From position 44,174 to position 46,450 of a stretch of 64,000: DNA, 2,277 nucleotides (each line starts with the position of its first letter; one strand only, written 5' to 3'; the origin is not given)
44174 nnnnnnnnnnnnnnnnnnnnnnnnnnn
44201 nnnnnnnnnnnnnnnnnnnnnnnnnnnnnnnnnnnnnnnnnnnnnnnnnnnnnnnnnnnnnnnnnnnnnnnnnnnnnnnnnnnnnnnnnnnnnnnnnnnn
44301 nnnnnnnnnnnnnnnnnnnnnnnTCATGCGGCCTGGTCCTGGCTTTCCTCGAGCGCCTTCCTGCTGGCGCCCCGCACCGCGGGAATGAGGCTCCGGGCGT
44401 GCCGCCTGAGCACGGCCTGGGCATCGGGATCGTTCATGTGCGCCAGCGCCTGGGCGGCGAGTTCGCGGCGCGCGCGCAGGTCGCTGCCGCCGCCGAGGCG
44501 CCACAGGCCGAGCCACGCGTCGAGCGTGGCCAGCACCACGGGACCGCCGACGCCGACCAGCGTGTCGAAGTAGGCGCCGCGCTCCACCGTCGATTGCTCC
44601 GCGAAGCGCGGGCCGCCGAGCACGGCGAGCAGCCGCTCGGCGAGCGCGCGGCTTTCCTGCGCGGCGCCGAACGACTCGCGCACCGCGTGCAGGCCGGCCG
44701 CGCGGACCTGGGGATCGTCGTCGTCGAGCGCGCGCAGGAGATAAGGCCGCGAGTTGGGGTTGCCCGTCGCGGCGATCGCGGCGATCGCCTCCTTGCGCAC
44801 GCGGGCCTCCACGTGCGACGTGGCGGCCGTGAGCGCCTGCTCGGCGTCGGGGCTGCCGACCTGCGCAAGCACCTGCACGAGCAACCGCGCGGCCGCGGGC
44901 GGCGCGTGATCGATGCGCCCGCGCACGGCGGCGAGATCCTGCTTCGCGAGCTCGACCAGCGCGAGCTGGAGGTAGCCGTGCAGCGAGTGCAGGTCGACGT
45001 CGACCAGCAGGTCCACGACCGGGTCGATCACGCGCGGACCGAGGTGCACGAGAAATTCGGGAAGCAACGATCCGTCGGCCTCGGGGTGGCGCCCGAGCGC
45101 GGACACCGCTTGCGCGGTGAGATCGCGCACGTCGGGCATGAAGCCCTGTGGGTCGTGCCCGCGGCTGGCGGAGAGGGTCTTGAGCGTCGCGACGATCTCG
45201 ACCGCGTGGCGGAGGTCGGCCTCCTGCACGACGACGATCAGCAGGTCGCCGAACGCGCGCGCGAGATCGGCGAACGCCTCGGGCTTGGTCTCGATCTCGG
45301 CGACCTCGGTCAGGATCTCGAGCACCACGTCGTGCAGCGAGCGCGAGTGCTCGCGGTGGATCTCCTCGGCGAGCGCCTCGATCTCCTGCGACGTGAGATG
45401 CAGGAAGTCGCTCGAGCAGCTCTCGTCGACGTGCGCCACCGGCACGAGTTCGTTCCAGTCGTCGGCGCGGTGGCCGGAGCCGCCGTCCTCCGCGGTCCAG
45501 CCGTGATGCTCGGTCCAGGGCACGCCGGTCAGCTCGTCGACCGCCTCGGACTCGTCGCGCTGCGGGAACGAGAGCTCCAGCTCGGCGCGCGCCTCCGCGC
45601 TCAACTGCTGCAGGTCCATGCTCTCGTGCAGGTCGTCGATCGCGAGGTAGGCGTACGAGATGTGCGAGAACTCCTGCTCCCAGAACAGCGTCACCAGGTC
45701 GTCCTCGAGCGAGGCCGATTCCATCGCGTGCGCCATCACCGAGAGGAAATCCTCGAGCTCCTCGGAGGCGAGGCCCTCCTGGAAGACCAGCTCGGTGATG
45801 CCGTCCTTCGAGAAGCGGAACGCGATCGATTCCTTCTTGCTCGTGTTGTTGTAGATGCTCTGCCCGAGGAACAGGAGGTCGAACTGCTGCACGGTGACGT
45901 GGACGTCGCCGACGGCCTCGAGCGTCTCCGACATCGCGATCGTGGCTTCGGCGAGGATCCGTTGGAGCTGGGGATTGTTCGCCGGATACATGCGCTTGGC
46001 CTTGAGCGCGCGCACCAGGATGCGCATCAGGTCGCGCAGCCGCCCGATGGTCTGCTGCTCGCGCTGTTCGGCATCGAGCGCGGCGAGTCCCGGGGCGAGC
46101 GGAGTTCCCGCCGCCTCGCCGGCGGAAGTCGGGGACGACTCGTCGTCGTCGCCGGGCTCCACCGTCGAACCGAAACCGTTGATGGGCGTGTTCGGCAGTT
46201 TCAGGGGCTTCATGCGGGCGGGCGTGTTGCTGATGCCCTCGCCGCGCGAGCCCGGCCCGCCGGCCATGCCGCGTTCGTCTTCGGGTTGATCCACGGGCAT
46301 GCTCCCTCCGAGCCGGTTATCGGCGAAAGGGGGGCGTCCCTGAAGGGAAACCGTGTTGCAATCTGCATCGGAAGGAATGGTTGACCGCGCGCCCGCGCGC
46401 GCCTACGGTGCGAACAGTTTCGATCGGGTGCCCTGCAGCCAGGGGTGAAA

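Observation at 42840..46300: HEAT-repeat protein and HD-GYP phosphodiesterase are translationally coupled and share a homologous N-terminal domain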

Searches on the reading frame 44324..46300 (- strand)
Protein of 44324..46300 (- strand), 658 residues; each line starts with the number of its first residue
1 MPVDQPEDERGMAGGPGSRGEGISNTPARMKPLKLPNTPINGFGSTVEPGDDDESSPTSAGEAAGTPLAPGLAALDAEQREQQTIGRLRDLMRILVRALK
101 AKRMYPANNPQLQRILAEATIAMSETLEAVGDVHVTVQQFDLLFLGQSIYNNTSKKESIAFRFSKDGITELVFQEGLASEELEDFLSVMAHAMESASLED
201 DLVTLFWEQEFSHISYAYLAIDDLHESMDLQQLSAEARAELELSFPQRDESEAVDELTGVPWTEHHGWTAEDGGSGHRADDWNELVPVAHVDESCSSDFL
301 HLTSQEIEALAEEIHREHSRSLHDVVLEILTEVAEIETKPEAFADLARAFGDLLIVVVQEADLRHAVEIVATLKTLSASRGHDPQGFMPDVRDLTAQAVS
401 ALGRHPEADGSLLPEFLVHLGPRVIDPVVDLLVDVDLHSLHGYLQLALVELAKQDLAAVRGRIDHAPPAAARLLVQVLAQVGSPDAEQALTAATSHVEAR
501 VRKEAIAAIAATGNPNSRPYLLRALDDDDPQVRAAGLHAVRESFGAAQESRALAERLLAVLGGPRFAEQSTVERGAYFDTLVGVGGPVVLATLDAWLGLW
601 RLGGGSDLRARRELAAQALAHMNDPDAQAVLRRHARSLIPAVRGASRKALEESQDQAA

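Call 4: search_protein_families(library=pfam, proteins=[window:44324-46300:-], max_evalue=1)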
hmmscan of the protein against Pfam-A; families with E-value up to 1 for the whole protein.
window:44324-46300:- (658 aa): 5 families
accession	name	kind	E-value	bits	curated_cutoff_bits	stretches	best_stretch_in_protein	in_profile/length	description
PF13646.12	HEAT_2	-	9.4e-15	55.1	27.7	2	463-539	8-86/88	HEAT repeats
PF02985.28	HEAT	-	0.00031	21.2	23.5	1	519-540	3-24/31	HEAT repeat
PF03130.22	HEAT_PBS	-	0.00033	21.4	20.9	1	501-527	1-27/27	PBS lyase HEAT-like repeat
PF23314.1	TASOR_alpha-beta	-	0.13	12.8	27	1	314-376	8-69/95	TASOR alpha/beta domain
PF10131.15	PTPS_related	-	0.26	10.1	26.4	1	137-196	489-551/621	6-pyruvoyl-tetrahydropterin synthase related domain; membrane protein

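Call 6: search_protein_families(library=ncbifam, proteins=[window:44324-46300:-], max_evalue=1)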
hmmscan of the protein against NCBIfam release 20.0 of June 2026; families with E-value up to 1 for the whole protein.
window:44324-46300:- (658 aa): 2 families
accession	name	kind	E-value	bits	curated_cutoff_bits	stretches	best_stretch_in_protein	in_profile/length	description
NF010374.0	PRK13800.1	equivalog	0.00012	20.4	1196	1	452-559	591-696/898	fumarate reductase/succinate dehydrogenase flavoprotein subunit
NF045915.1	PhycobilmeDegNblB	equivalog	0.00014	21.5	300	1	475-547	120-191/214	phycobilisome degradation protein NblB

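Call 7: find_homologous_proteins(query=window:44324-46300:-)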
Query window:44324-46300:- (658 aa): 58 proteins with E <= 0.001 among 8000 candidates.
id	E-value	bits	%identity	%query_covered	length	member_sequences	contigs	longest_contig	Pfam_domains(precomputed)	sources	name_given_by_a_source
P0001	0.0e+0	1432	100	100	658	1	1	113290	PF13646.13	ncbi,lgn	-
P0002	0.0e+0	1251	88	100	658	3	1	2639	PF03130.23,PF13646.13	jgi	-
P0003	0.0e+0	1196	84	99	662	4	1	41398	PF02985.29,PF03130.23,PF13646.13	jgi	jgi:hypothetical protein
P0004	0.0e+0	1180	83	100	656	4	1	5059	PF13646.13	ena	-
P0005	0.0e+0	1166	84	97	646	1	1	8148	PF13646.13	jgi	jgi:hypothetical protein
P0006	0.0e+0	1165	82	100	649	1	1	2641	PF13646.13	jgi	-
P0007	0.0e+0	1160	82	100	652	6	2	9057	PF13646.13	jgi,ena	-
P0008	0.0e+0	1159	82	99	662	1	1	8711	PF13646.13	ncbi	-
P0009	0.0e+0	1155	83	97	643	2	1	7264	PF03130.23,PF13646.13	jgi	jgi:HEAT repeat protein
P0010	0.0e+0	1151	81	100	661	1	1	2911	PF03130.23,PF13646.13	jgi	-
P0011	0.0e+0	1084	85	90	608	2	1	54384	PF13646.13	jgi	jgi:HEAT repeat protein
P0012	0.0e+0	1082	76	99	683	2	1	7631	PF13646.13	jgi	-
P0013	0.0e+0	1068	76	99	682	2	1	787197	PF13646.13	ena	-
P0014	0.0e+0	1064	76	99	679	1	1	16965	PF02985.29,PF13646.13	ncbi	-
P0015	0.0e+0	1047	74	100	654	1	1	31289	PF13646.13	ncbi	ncbi:MAG: HEAT repeat domain-containing protein [Candidatus Eiseniibacteriota bacterium]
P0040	5.3e-134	466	45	90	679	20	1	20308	PF13646.13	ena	-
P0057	5.2e-21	93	30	19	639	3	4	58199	PF13646.13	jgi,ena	jgi:HEAT repeat protein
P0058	9.6e-20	89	24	84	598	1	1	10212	PF13646.13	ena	-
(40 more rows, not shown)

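Call 11: find_encoding_contigs(protein=P0040, flank=5000, max_places=2)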
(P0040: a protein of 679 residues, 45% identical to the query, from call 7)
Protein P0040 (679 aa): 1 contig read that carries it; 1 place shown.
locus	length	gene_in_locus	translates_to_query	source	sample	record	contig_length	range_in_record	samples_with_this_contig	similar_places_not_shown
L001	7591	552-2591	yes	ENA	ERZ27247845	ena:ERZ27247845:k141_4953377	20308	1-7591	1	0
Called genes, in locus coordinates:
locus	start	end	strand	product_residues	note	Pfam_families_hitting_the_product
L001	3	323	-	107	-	?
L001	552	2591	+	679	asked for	PF13646:HEAT_2 (weak)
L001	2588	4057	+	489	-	PF13487:HD_5, PF01966:HD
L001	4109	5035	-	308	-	-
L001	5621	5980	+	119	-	PF00825:Ribonuclease_P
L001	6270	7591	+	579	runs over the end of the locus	PF14849:YidC_periplas, PF02096:60KD_IMP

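Call 12: find_encoding_contigs(protein=P0057, flank=5000, max_places=3)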
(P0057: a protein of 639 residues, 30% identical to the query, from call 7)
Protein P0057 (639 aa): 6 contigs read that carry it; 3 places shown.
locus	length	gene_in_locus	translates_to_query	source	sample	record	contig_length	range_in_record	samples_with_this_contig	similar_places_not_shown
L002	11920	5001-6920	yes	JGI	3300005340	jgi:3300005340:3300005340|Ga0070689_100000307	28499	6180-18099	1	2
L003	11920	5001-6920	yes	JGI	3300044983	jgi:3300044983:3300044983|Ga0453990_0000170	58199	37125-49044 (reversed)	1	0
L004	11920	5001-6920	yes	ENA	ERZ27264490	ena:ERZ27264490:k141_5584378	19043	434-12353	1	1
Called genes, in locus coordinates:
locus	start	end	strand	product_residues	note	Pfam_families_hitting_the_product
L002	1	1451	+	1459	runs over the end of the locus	PF13860:FlgD_ig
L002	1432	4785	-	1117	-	PF00930:DPPIV_N (faint), PF26549:Tricorn_N, PF26550:Tricorn_2nd, PF07676:PD40, PF25174:Beta-prop_THOC3 (weak), PF14684:Tricorn_C1, PF14685:PDZ_Tricorn, PF03572:Peptidase_S41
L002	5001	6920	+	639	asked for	PF13646:HEAT_2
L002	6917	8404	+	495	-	PF13487:HD_5, PF01966:HD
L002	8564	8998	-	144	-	-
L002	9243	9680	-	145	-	PF00127:Copper-bind (weak)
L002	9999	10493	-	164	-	PF27139:Aq_1264_TM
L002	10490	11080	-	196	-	-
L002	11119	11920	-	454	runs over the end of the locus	-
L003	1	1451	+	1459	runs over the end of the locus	PF13860:FlgD_ig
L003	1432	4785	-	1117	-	PF00930:DPPIV_N (faint), PF26549:Tricorn_N, PF26550:Tricorn_2nd, PF07676:PD40, PF25174:Beta-prop_THOC3 (weak), PF14684:Tricorn_C1, PF14685:PDZ_Tricorn, PF03572:Peptidase_S41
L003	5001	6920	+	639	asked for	PF13646:HEAT_2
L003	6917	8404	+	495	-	PF13487:HD_5, PF01966:HD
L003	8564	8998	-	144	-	-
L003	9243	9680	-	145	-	PF00127:Copper-bind (weak)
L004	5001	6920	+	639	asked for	PF13646:HEAT_2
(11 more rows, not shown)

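Call 13: find_encoding_contigs(protein=P0058, flank=5000, max_places=2)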
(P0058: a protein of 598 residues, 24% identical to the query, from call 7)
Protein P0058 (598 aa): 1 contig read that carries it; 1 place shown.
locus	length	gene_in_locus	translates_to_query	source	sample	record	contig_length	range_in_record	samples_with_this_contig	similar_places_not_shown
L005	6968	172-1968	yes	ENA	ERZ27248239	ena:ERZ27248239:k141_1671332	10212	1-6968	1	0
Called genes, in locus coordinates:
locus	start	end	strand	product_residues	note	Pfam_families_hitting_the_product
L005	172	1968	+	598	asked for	PF13646:HEAT_2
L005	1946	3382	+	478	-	PF13487:HD_5, PF01966:HD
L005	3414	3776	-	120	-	PF00072:Response_reg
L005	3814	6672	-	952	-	PF00989:PAS (faint), PF08448:PAS_4, PF13188:PAS_8 (weak), PF13426:PAS_9 (weak), PF00512:HisKA (weak), PF02518:HATPase_c, PF00072:Response_reg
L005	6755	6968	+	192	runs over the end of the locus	PF16036:Chalcone_3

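Call 14: find_related_loci(query=A1, collection=genome_contigs, flank=4000)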
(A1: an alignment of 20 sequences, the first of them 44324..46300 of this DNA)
Query A1 (658 aa) in genome_contigs; peptide patterns used: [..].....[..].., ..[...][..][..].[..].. (x = any residue, [..] = any of these).
248 stretches matched a pattern; 217 encode a relative of the query (tblastn E <= 1e-3); the best 80 are kept; 80 distinct loci.
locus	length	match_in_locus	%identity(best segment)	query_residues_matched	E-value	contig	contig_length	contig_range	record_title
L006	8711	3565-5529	82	8-658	0e+0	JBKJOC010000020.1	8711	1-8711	MAG: Candidatus Eisenbacteria bacterium isolate ant_bin.394 k117_5403681, whole genome shotgun sequence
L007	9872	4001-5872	75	29-650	0e+0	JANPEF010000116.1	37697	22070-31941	MAG: Candidatus Eisenbacteria bacterium isolate VAR_78_metabat_282 VAR_78_k141_3244596, whole genome shotgun sequence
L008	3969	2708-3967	91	1-420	0e+0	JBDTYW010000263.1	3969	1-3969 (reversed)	MAG: Candidatus Eisenbacteria bacterium isolate cluster4_bin.150 NODE_106785_length_3969_cov_7.049566, whole genome shot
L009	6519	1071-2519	76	166-650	0e+0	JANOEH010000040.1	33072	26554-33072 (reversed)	MAG: Candidatus Eisenbacteria bacterium isolate SOY_65_metabat_360 SOY_65_k141_3253681, whole genome shotgun sequence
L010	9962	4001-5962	74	1-658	0e+0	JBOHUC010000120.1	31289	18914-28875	MAG: Candidatus Eiseniibacteriota bacterium isolate M3-S_metabat2.bin.149 k127_1531886, whole genome shotgun sequence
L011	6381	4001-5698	44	81-653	2e-137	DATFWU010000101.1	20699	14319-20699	MAG TPA_asm: Candidatus Eisenbacteria bacterium isolate SMAG_U9499 k141_1710917, whole genome shotgun sequence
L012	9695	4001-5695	44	81-652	3e-136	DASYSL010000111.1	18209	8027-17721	MAG TPA_asm: Candidatus Eisenbacteria bacterium isolate SMAG_U4537 k141_1977188, whole genome shotgun sequence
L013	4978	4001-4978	65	2-325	1e-128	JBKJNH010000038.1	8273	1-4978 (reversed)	MAG: Candidatus Eisenbacteria bacterium isolate ant_bin.365 S1Ck117_3968385_flag_1_multi_9.0000_len_8273, whole genome s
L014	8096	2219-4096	44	30-658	3e-137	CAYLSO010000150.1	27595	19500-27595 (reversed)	MAG TPA_asm: uncultured bacterium isolate binchicken_co255_229 genome assembly, contig: k141_1283982, whole genome shotg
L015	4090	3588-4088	71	29-189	1e-65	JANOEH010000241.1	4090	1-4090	MAG: Candidatus Eisenbacteria bacterium isolate SOY_65_metabat_360 SOY_65_k141_569340, whole genome shotgun sequence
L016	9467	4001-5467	26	88-590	7e-44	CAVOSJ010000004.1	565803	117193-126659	MAG: Nitrospirota bacterium isolate MFD00008.bin.1.129 genome assembly, contig: contig_26461, whole genome shotgun seque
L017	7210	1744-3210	26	88-590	2e-43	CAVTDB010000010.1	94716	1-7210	MAG: Nitrospirota bacterium isolate MFD00991.bin.2.105 genome assembly, contig: contig_30066, whole genome shotgun seque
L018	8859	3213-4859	27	89-650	5e-43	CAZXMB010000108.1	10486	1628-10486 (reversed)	MAG TPA_asm: uncultured Syntrophaceae bacterium isolate SRP098346_co1_431 genome assembly, contig: NODE_8101_length_1048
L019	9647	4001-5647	27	89-650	6e-42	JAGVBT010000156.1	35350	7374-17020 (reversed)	MAG: Deltaproteobacteria bacterium isolate DeMMO6_17 c_000000053911, whole genome shotgun sequence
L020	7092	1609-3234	26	83-650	9e-41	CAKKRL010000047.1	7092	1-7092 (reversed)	Thermodesulfovibrionia bacterium isolate Hainich-H51-bin227-1 genome assembly, contig: H51-bin227_1_Hain_H51_02um_R1_663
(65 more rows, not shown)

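Call 45: predict_structure(alignment_id=A1)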
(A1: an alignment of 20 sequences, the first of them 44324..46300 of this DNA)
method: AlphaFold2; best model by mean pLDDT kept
length: 658 residues; sequences in the alignment: 20
mean_pLDDT: 76.9   pTM: 0.50
mean pLDDT of the five models: 76.9, 73.0, 72.9, 72.9, 72.3
residues with pLDDT >= 90: 309; 70-90: 162; 50-70: 52; < 50: 135
segments of 3 or more residues with pLDDT < 50: 1-73, 223-234, 244-257, 259-294
pLDDT, mean of each block of 10 residues (from residue 1): 37 37 35 37 32 30 34 61 90 94 89 94 93 92 92 89 89 91 92 69 85 85 45 50 42 41 34 34 42 52 76 65 87 90 91 94 94 92 89 94 88 95 92 85 94 93 90 94 92 94 95 88 93 93 70 89 87 92 88 88 73 92 90 92 92 75
secondary structure, 60 per line:
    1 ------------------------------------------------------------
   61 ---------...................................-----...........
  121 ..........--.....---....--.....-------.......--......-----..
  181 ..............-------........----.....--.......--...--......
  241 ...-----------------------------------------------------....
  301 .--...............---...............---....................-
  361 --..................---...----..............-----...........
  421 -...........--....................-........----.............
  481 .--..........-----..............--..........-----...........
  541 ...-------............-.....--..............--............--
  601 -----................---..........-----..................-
elements in order: H70-104 H110-130 E133-137 E141-144 E147-151 H159-165 E168-173 H179-194 H202-209 E214-218 H221-227 H235-243 H297-301 H304-318 H322-336 H340-359 H363-380 H391-404 H410-420 H422-432 H435-454 H456-463 H468-481 H484-493 H499-512 H515-524 H530-543 H551-562 H564-568 H571-584 H587-598 H606-621 H625-634 H640-657

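Call 59: list_cluster_members(proteins=[window:44324-46300:-, window:42840-44327:-])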
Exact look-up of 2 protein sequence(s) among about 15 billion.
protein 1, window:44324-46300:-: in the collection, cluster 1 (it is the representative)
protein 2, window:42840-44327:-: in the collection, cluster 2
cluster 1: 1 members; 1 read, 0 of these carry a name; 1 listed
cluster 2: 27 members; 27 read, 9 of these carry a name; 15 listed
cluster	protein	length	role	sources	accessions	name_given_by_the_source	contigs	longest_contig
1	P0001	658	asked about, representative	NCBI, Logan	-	-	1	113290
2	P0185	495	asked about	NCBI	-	-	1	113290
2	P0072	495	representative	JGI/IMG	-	putative nucleotidyltransferase with HDIG domain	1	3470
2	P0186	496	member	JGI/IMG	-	putative nucleotidyltransferase with HDIG domain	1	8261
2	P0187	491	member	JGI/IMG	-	putative nucleotidyltransferase with HDIG domain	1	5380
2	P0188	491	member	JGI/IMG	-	putative nucleotidyltransferase with HDIG domain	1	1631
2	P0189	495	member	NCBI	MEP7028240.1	MAG: HD-GYP domain-containing protein [Candidatus Eisenbacteria bacterium]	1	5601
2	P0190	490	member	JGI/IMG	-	putative nucleotidyltransferase with HDIG domain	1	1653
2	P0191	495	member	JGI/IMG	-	putative nucleotidyltransferase with HDIG domain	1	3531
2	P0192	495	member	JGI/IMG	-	putative nucleotidyltransferase with HDIG domain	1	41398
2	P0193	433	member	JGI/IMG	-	putative nucleotidyltransferase with HDIG domain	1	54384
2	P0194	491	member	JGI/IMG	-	-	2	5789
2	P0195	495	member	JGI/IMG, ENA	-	-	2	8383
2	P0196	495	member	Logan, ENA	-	-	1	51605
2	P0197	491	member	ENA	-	-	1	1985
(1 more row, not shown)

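Call 78: search_protein_families(library=padloc, proteins=[window:44324-46300:-], max_evalue=0.01)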
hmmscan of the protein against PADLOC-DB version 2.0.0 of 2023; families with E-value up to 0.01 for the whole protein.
window:44324-46300:- (658 aa): 1 family
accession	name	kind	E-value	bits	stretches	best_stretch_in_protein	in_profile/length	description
PDLC02919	HEAT-ARM_XIII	-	3.5e-05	19.4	1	497-553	336-390/1972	-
